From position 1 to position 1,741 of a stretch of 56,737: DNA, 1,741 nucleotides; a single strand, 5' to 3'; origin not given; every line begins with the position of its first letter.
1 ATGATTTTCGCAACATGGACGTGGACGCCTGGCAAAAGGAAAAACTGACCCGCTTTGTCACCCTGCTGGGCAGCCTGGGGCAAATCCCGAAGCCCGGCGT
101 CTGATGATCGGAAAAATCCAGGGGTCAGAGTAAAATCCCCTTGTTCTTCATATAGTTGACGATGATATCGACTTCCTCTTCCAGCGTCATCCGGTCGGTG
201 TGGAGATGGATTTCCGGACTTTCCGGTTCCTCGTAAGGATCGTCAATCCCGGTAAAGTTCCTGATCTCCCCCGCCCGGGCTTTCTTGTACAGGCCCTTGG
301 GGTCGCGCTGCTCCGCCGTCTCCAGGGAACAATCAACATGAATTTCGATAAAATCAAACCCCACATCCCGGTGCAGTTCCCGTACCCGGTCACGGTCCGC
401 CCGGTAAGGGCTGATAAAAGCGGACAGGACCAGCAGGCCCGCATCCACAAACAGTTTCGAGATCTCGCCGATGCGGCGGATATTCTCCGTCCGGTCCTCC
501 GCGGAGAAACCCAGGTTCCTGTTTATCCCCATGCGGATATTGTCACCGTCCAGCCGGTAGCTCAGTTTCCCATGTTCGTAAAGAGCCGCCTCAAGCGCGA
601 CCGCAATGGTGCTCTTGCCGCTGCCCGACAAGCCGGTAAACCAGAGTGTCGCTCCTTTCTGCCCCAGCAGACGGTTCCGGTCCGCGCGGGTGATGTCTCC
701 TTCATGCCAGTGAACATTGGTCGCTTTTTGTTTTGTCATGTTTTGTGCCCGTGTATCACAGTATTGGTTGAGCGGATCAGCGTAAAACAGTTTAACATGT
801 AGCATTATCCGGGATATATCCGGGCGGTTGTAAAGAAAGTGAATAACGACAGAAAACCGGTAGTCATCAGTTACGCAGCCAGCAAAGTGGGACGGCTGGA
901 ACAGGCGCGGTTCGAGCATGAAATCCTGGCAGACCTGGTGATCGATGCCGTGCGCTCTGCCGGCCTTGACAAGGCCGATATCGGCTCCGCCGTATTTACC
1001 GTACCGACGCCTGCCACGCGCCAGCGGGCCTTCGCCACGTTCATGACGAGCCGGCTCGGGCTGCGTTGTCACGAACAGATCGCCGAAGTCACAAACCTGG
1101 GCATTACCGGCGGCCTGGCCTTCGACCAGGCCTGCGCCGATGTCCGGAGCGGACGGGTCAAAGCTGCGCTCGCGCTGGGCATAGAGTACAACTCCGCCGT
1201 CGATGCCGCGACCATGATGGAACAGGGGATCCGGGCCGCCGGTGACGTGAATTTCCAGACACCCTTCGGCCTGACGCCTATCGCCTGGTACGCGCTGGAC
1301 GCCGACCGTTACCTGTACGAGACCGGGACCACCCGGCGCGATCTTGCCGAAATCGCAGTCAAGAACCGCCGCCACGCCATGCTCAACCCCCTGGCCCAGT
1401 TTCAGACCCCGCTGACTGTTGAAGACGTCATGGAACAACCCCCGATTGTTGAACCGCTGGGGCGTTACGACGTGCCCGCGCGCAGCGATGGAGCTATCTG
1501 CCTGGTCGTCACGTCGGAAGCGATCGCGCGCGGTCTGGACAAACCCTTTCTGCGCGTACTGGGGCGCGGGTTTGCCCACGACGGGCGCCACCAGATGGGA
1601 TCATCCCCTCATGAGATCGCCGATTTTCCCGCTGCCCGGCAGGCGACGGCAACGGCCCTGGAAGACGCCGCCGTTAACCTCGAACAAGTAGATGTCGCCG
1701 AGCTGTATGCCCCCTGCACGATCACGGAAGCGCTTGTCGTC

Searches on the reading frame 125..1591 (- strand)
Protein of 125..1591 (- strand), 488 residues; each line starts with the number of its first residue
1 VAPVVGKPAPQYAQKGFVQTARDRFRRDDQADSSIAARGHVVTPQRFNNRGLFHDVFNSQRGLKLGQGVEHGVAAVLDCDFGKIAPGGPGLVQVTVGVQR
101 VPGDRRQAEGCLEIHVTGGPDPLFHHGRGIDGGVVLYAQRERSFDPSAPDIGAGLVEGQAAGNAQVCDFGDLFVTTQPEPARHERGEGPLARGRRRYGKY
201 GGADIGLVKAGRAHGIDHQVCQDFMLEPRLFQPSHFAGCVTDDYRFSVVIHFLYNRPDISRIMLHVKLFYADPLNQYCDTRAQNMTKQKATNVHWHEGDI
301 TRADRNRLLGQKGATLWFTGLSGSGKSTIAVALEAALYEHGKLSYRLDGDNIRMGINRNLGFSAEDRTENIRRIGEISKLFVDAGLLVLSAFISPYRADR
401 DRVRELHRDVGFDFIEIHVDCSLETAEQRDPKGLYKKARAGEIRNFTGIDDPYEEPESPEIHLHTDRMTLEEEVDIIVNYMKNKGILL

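Call 5: search_protein_families(library=pfam, proteins=[window:125-1591:-], max_evalue=0.01)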
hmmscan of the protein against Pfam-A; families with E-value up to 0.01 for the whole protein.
window:125-1591:- (488 aa): 4 families
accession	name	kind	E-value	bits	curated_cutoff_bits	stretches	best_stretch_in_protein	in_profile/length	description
PF01583.26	APS_kinase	-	7.7e-68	227.8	21.1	1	312-463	1-151/152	Adenylylsulphate kinase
PF13671.12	AAA_33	-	4.1e-07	30.8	27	1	317-430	3-115/143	AAA domain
PF13238.12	AAA_18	-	0.00017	22.5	29.4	1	319-429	4-107/128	AAA domain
PF13555.12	AAA_29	-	0.0023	18.1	27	1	311-344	21-53/61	P-loop containing region of AAA domain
